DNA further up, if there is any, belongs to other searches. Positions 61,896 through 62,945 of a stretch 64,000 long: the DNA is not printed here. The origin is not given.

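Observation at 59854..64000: Heliorhodopsin gene translationally coupled to a GT4-fusion glycosyltransferase and followed by a large surface protein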

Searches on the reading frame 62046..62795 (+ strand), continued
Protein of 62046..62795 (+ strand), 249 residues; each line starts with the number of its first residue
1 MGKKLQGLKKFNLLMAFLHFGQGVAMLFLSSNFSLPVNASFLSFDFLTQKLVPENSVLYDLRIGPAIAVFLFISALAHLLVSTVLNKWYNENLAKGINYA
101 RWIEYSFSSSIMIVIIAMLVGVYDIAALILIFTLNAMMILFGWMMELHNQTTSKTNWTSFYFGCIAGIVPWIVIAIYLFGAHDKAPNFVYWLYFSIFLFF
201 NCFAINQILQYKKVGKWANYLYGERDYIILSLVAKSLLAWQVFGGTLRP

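Call 50: search_solved_structures(query=window:62046-62795:+, show_alignments=4, max_evalue=1e-50)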
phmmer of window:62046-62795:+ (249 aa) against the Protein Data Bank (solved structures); distinct sequences matched with E-value up to 1e-50: 5.
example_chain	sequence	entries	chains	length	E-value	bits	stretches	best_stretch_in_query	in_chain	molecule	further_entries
6is6_A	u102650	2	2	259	3.2e-82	279.1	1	9-249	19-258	heliorhodopsin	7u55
7clj_A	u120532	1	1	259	7.8e-82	277.8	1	9-249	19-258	heliorhodopsin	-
9ljj_A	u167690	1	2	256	6.7e-64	219.1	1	3-249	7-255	Heliorhodopsin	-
6su3_X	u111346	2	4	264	7.5e-64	218.9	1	3-249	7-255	48C12 heliorhodopsin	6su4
6uh3_A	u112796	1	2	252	2.8e-63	217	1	3-247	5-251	Heliorhodopsin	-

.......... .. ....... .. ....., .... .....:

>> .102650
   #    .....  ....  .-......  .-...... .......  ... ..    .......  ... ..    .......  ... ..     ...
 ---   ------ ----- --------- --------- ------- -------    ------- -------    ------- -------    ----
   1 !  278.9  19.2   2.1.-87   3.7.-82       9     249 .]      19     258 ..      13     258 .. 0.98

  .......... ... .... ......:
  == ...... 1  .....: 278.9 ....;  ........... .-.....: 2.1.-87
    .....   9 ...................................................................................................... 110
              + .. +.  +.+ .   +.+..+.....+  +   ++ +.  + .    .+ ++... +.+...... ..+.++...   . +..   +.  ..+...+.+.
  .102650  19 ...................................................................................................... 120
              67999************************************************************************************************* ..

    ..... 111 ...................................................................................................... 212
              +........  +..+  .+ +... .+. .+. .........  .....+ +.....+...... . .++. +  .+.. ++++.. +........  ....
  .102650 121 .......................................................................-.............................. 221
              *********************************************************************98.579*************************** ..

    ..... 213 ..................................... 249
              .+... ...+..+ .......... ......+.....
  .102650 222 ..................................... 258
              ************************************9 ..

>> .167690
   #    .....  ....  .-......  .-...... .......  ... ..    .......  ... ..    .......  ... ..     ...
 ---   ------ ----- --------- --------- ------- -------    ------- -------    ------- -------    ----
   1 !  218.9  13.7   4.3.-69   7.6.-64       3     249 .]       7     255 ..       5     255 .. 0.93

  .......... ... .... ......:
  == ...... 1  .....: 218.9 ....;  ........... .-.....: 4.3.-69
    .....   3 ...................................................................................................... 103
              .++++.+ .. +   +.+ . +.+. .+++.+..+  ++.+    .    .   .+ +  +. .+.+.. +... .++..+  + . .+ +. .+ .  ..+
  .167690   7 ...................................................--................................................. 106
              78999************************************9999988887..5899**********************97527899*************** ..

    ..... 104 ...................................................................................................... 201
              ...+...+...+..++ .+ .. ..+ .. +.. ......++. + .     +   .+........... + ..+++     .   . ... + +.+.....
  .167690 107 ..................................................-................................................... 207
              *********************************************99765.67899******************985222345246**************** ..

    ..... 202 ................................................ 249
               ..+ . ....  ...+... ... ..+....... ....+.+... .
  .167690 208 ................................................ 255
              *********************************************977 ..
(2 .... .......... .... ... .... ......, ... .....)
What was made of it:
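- On Heliorhodopsin (Pfam PF18761 / NCBIfam NF038020): Glu104 aligns with E107 (call 50).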

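Call 53: find_encoding_contigs(protein=P0013, flank=6000, max_places=1)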
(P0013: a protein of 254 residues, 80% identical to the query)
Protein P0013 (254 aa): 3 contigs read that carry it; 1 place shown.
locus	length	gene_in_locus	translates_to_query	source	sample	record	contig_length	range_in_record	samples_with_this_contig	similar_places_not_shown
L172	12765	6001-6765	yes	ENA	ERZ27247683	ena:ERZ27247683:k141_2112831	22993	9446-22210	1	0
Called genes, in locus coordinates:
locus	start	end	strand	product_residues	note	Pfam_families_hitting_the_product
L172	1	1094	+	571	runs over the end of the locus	PF01555:N6_N4_Mtase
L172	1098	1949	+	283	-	-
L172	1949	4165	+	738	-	PF00270:DEAD, PF04851:ResIII, PF18766:SWI2_SNF2 (weak)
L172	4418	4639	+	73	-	PF24113:DUF7387 (weak)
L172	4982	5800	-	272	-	-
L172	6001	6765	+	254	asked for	PF18761:Heliorhodopsin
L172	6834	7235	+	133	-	PF03073:TspO_MBR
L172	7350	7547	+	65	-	-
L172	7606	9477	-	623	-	-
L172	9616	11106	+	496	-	PF00332:Glyco_hydro_17 (weak)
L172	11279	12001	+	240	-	-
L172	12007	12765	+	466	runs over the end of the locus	-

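Call 54: find_encoding_contigs(protein=P0008, flank=6000, max_places=1)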
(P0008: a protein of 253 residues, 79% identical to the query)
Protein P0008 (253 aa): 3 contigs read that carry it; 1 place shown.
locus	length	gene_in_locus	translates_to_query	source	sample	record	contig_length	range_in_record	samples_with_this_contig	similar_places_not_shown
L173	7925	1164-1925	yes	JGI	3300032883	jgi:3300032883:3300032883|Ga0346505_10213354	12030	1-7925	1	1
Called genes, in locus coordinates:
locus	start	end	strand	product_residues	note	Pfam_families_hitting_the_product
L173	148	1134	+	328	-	PF00041:fn3 (weak)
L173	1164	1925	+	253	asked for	PF18761:Heliorhodopsin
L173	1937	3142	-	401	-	PF03979:Sigma70_r1_1, PF00140:Sigma70_r1_2, PF04542:Sigma70_r2, PF04539:Sigma70_r3, PF04545:Sigma70_r4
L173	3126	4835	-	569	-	PF01807:Zn_ribbon_DnaG, PF08275:DNAG_N, PF01751:Toprim, PF13155:Toprim_2, PF13662:Toprim_4, PF10410:DnaB_bind (faint)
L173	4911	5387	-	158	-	-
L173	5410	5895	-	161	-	-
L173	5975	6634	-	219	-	PF01551:Peptidase_M23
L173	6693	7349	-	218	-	PF11139:SfLAP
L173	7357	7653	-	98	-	-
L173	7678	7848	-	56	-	-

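Call 55: find_encoding_contigs(protein=P0004, flank=6000, max_places=1)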
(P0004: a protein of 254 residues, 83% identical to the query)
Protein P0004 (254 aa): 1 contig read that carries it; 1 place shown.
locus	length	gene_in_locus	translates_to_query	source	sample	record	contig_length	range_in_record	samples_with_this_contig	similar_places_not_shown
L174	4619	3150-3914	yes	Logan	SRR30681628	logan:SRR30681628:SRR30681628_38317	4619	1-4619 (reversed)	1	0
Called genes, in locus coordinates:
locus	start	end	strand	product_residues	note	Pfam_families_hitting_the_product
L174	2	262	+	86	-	?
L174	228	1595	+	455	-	PF01327:Pep_deformylase, PF00551:Formyl_trans_N, PF02911:Formyl_trans_C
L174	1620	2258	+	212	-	PF00485:PRK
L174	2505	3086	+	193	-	-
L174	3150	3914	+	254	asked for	PF18761:Heliorhodopsin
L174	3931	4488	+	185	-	PF02915:Rubrerythrin, PF21349:RUBY_RBDX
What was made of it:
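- The heliorhodopsins at 83, 80 and 79% identity have other neighbours (calls 53-55).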
